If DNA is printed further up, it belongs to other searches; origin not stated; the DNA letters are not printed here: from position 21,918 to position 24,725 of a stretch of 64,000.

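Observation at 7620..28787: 21-kb same-strand envelope locus (giant T9SS adhesin, OM barrels, vWA protein, MacB-type ABC fusion, TGase-like protease) that fits no named system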

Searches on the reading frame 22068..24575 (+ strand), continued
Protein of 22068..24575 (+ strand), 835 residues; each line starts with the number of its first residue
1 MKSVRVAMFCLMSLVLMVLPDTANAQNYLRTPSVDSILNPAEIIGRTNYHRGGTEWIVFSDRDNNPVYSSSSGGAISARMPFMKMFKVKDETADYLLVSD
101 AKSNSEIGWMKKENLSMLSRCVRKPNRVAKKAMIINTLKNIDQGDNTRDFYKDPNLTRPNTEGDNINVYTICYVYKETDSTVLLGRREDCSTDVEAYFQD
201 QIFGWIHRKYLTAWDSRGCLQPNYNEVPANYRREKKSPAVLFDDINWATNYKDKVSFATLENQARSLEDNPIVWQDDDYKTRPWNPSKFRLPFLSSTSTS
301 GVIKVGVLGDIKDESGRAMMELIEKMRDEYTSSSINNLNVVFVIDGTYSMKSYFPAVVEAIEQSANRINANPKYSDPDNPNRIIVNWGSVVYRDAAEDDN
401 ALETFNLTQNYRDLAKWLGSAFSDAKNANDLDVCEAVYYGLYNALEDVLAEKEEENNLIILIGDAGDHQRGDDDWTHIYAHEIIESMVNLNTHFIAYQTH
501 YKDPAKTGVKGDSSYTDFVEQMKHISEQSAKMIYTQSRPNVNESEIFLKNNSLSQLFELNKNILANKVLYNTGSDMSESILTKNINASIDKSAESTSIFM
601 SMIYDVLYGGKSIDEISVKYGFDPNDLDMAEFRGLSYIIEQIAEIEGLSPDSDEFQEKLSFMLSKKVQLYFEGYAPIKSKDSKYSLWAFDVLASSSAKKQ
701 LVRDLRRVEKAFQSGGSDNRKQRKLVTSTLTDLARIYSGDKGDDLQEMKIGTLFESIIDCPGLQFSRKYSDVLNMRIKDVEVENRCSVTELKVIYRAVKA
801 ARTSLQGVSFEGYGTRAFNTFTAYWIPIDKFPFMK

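Call 40: search_protein_families(library=pfam, proteins=[L042:15174-15686:+, L042:15815-16324:+, L042:16926-17318:+, L042:18218-19786:+, L042:19783-20568:+, L042:20634-21317:+, L042:21413-21934:-, L042:21941-22453:-, L038:1396-3852:+, L060:19813-21120:+], max_evalue=0.01)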
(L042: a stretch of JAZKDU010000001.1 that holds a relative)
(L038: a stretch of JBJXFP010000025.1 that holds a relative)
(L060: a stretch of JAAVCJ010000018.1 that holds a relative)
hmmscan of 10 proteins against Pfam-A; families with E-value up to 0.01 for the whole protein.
L042:15174-15686:+ (170 aa): 0 families

L042:15815-16324:+ (169 aa): 0 families

L042:16926-17318:+ (130 aa): 0 families

L042:18218-19786:+ (522 aa): 0 families

L042:19783-20568:+ (261 aa): 0 families

L042:20634-21317:+ (227 aa): 2 families
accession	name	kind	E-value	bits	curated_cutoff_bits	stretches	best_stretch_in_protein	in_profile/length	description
PF13503.11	DUF4123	-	2.7e-30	105.5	25.8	1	9-125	3-118/119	Domain of unknown function (DUF4123)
PF08882.16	Acetone_carb_G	-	0.0014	19.3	21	0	62-142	17-92/113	Acetone carboxylase gamma subunit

L042:21413-21934:- (173 aa): 1 family
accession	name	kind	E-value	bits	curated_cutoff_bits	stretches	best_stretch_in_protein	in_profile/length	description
PF17561.7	TssO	-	1.1e-14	55.2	29.2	1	4-156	1-145/148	Type VI secretion system, TssO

L042:21941-22453:- (170 aa): 1 family
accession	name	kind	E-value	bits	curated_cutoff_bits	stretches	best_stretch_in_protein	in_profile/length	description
PF15778.10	UNC80_N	-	0.0015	18.7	27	1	30-145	44-159/187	UNC80 N-terminal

L038:1396-3852:+ (818 aa): 0 families

L060:19813-21120:+ (435 aa): 0 families
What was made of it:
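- On T6SSiii membrane complex (TssNQOPR): TssO was detected by the same method in other loci (call 40).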

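Call 43: search_protein_families(library=pfam, proteins=[L008:4375-7092:-, L008:7095-7778:-, L008:7768-8862:-, L008:8994-9758:-, L008:9956-12442:+, L008:14011-15462:+, L008:15568-17505:+, L008:17954-19072:+, L008:19079-20431:+, L008:20436-21872:+], max_evalue=0.001)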
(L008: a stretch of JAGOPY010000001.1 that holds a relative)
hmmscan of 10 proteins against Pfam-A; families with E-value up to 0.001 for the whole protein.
L008:4375-7092:- (905 aa): 3 families
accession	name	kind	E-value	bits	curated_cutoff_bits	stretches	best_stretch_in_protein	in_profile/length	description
PF17874.7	TPR_MalT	-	2.3e-22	80.2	45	1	470-805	1-331/336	MalT-like TPR region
PF00196.25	GerE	-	2.3e-17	62.8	23.5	1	844-898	2-56/57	Bacterial regulatory proteins, luxR family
PF13401.12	AAA_22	-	1.4e-05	25.8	27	1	42-158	5-109/130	AAA domain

L008:7095-7778:- (227 aa): 2 families
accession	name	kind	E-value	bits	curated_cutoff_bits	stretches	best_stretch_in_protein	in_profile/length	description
PF04397.21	LytTR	-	2.7e-20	72.8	22.6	1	134-223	2-97/98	LytTr DNA-binding domain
PF00072.30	Response_reg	-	2.5e-17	63.5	30.2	1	6-111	2-110/111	Response regulator receiver domain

L008:7768-8862:- (364 aa): 2 families
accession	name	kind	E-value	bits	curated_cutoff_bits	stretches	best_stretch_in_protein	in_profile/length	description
PF06580.19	His_kinase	-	1.3e-25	89.9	25.2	1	174-251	2-80/81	Histidine kinase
PF14501.12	HATPase_c_5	-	0.0003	21.1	22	1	274-359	12-101/102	GHKL domain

L008:8994-9758:- (254 aa): 2 families
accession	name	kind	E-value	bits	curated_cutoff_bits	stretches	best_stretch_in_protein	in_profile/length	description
PF12706.13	Lactamase_B_2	-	1.1e-18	68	27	1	27-207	3-193/200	Beta-lactamase superfamily domain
PF00753.33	Lactamase_B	-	1.6e-16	61.3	22.7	1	14-102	5-94/196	Metallo-beta-lactamase superfamily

L008:9956-12442:+ (828 aa): 3 families
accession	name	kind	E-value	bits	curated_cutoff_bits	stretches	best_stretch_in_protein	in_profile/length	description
PF20782.3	TssR_VWA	-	5.3e-20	72.1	25.7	1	329-494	45-196/304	TssR protein VWA domain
PF17643.6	TssR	-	1.4e-10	41.6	25.7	1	51-124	17-101/102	TssR protein N-terminal barrel domain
PF00092.34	VWA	-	0.00065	20.4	23.8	0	333-491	1-140/174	von Willebrand factor type A domain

L008:14011-15462:+ (483 aa): 1 family
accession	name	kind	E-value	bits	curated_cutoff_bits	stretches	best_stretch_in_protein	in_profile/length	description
PF18911.6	PKD_4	-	0.00034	21.1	27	0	405-446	34-73/85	PKD domain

L008:15568-17505:+ (645 aa): 3 families
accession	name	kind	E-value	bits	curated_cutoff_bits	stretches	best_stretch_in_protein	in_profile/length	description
PF13585.12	CHU_C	-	4.6e-20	72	27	1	554-626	2-72/86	CHU_C Type IX secretion signal domain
PF18962.6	Por_Secre_tail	-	1.5e-08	35.2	27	0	208-243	34-67/75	Secretion system C-terminal sorting domain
PF13927.12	Ig_3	-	2e-05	25.4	30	0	394-458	1-77/78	Immunoglobulin domain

L008:17954-19072:+ (372 aa): 7 families
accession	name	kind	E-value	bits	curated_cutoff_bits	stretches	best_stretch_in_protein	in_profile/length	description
PF03308.22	MeaB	-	1.2e-105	352.9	23.1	1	71-340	1-269/273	Methylmalonyl Co-A mutase-associated GTPase MeaB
PF02492.25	cobW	-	1.3e-06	28.6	20.7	1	106-257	3-159/180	CobW/HypB/UreG, nucleotide-binding domain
PF03029.23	ATP_bind_1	-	4.1e-05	23.9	27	1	108-146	1-39/240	Conserved hypothetical ATP binding protein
PF01656.29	CbiA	-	9.5e-05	22.8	25.4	1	113-255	9-87/125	CobQ/CobB/MinD/ParA nucleotide binding domain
PF13479.12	AAA_24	-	0.00013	22.4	27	1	103-205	2-74/195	AAA domain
PF07693.20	KAP_NTPase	-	0.0007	19.4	20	0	96-144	12-61/293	KAP family P-loop domain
PF01926.29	MMR_HSR1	-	0.00087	19.8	21.9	0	105-223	1-82/113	50S ribosome-binding GTPase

L008:19079-20431:+ (450 aa): 1 family
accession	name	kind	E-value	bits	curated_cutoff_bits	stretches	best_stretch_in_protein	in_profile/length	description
PF01553.26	Acyltransferase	-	2.6e-17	63.3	23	1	31-169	2-130/132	Acyltransferase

L008:20436-21872:+ (478 aa): 0 families

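Call 53: search_protein_families(library=pfam, proteins=[L075:10884-13679:-, L075:13660-14550:-, L045:9143-10186:-, L046:15011-15448:+, L036:15406-15921:+, L051:8140-9102:+, L023:4134-5132:+, L016:7887-9824:+, L011:4615-7194:+, L018:2713-4980:+], max_evalue=0.001)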
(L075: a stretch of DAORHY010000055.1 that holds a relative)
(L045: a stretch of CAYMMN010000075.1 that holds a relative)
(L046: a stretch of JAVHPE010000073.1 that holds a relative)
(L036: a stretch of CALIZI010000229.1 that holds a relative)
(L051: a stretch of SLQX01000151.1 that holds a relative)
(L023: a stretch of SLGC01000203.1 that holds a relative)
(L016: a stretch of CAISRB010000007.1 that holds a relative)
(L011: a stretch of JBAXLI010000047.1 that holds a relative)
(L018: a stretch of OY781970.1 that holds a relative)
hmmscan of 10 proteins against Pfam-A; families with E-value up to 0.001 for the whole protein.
L075:10884-13679:- (931 aa): 22 families
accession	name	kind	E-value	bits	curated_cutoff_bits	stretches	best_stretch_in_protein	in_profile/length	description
PF00515.34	TPR_1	-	8.8e-47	155.5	27.8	4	697-729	1-33/34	Tetratricopeptide repeat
PF07719.23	TPR_2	-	1.1e-45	150.4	27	4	697-729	1-33/34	Tetratricopeptide repeat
PF13432.12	TPR_16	-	1.9e-33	114.9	32.7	3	737-796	3-62/65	Tetratricopeptide repeat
PF13414.12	TPR_11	-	5.8e-29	100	26.8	4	461-493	5-37/42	TPR repeat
PF13181.12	TPR_8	-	4.4e-27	92.3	25.7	1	596-626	2-32/34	Tetratricopeptide repeat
PF13371.12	TPR_9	-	3e-23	82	35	2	741-805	5-69/73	Tetratricopeptide repeat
PF13424.12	TPR_12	-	8.7e-23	80.8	30.1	1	667-729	5-77/77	Tetratricopeptide repeat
PF13428.12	TPR_14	-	6.6e-22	76.2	23.5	0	457-492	8-43/44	Tetratricopeptide repeat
PF14559.12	TPR_19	-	2.5e-21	76.2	25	2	743-805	3-65/68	Tetratricopeptide repeat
PF13431.12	TPR_17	-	1.1e-17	63.2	24.4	0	685-717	1-33/34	Tetratricopeptide repeat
PF23914.1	TPR_CcmH_CycH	-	4.5e-14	53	42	1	738-827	57-149/158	Cytochrome c-type biogenesis protein H TPR domain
PF12895.13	ANAPC3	-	3.8e-13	50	27.2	1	727-789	19-80/82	Anaphase-promoting complex, cyclosome, subunit 3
PF25062.1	ARM_TT21_N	-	1.4e-12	48.3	40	1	667-784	104-221/222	Tetratricopeptide repeat protein 21 N-terminal ARM repeat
PF24575.1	TPR_Slam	-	2.1e-10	41.4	35.2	1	449-507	46-104/104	Surface lipoprotein assembly modifier, N-terminal TPR repeats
PF13176.12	TPR_7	-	8.2e-10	38.4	27.9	0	703-731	5-35/36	Tetratricopeptide repeat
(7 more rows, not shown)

L075:13660-14550:- (296 aa): 0 families

L045:9143-10186:- (347 aa): 0 families

L046:15011-15448:+ (145 aa): 1 family
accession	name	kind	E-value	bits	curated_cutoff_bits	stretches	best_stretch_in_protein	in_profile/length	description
PF05488.18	PAAR_motif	-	2.3e-24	85.9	27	1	19-88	2-70/70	PAAR motif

L036:15406-15921:+ (171 aa): 4 families
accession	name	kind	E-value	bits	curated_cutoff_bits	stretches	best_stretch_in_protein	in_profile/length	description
PF08281.18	Sigma70_r4_2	-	7e-17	61.3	25.7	1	107-156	4-53/54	Sigma-70, region 4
PF04542.20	Sigma70_r2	-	1.1e-15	57.6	24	1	14-76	6-70/71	Sigma-70 region 2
PF04545.22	Sigma70_r4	-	1.5e-12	47.3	24.1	1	111-159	2-50/50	Sigma-70, region 4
PF07638.17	Sigma70_ECF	-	3.5e-07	30.7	21.1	1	27-161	45-183/185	ECF sigma factor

L051:8140-9102:+ (320 aa): 2 families
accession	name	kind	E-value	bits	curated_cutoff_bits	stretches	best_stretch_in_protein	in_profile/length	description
PF00498.31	FHA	-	4.7e-10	40.2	20.7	1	239-308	1-64/67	FHA domain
PF16697.10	Yop-YscD_cpl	-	1.5e-05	25.6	33.2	1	248-317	22-89/94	Inner membrane component of T3SS, cytoplasmic domain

L023:4134-5132:+ (332 aa): 0 families

L016:7887-9824:+ (645 aa): 0 families

L011:4615-7194:+ (859 aa): 0 families

L018:2713-4980:+ (755 aa): 5 families
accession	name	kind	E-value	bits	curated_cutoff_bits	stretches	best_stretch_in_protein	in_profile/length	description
PF13620.12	CarboxypepD_reg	-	5.3e-14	52.8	32.3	2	501-571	4-70/82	Carboxypeptidase regulatory-like domain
PF13715.12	CarbopepD_reg_2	-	9.5e-08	32.4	32.2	0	501-570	3-64/88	CarboxypepD_reg-like domain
PF17210.9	SdrD_B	-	1e-07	32.6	29.7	1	514-565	26-74/112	SdrD B-like domain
PF17802.7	SpaA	-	0.00034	21.2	23.1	0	507-561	11-65/91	Prealbumin-like fold domain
PF01060.29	TTR-52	-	0.00052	21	24.9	0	413-451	9-47/79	Transthyretin-like family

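Call 58: find_homologous_proteins(query=L071:3-2372:+, max_evalue=1e-10)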
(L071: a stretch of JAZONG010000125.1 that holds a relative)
Query L071:3-2372:+ (790 aa): 211 proteins with E <= 1e-10 among 8000 candidates; the best 120 are listed.
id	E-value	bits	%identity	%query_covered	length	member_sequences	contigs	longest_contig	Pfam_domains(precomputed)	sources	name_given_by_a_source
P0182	0.0e+0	1249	69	100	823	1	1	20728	PF20782.4,PF20781.3,PF17643.7,PF00092.35,PF13519.13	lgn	-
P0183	0.0e+0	1179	67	100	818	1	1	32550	PF20782.4,PF00092.35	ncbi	-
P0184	0.0e+0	1103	63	100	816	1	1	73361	PF20782.4,PF00092.35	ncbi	-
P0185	0.0e+0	1041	60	100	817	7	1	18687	PF20782.4,PF20781.3,PF17643.7,PF00092.35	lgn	-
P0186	3.2e-298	1010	58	100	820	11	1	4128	PF20782.4,PF00092.35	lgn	-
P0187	9.2e-296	1002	59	100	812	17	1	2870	PF20782.4,PF17643.7,PF00092.35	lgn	-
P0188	4.9e-292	989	59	100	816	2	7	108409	PF20782.4,PF00092.35,PF13519.13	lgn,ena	-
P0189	1.6e-267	908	54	100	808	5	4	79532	PF20782.4,PF17643.7,PF00092.35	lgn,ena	-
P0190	1.1e-257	876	53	100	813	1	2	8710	PF20782.4,PF17643.7,PF00092.35,PF13519.13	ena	-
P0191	3.7e-177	610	41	100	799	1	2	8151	PF20782.4,PF20781.3,PF17643.7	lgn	-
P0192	8.7e-170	585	41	100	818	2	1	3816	PF20782.4,PF17643.7,PF00092.35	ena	-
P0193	1.1e-167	578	40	100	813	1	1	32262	PF20782.4,PF20781.3,PF17643.7,PF00092.35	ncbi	-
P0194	1.6e-167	578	40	100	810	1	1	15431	PF20782.4,PF17643.7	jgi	-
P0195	2.5e-167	577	41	100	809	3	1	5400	PF20782.4,PF17643.7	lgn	-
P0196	9.5e-167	575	41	100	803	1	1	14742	PF20782.4,PF17643.7,PF00092.35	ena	-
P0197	1.9e-165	571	39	100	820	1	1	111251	PF20782.4,PF17643.7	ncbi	-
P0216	1.7e-155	538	38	100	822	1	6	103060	PF20782.4,PF17643.7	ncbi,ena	-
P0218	7.4e-155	536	38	100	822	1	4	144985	PF20782.4,PF17643.7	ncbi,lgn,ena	-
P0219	8.5e-155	536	38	100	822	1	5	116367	PF20782.4,PF17643.7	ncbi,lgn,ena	-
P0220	1.1e-154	535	38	100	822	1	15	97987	PF20782.4,PF17643.7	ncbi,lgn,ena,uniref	ncbi:type VI secretion system protein TssR domain-containing protein [Alistipes sp.]|uniref:type VI 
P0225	4.7e-154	533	39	100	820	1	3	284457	PF20782.4,PF17643.7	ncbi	-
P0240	1.5e-147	512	38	100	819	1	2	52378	PF20782.4,PF17643.7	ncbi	-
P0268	3.0e-128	448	36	100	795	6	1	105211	PF20782.4,PF17643.7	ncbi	-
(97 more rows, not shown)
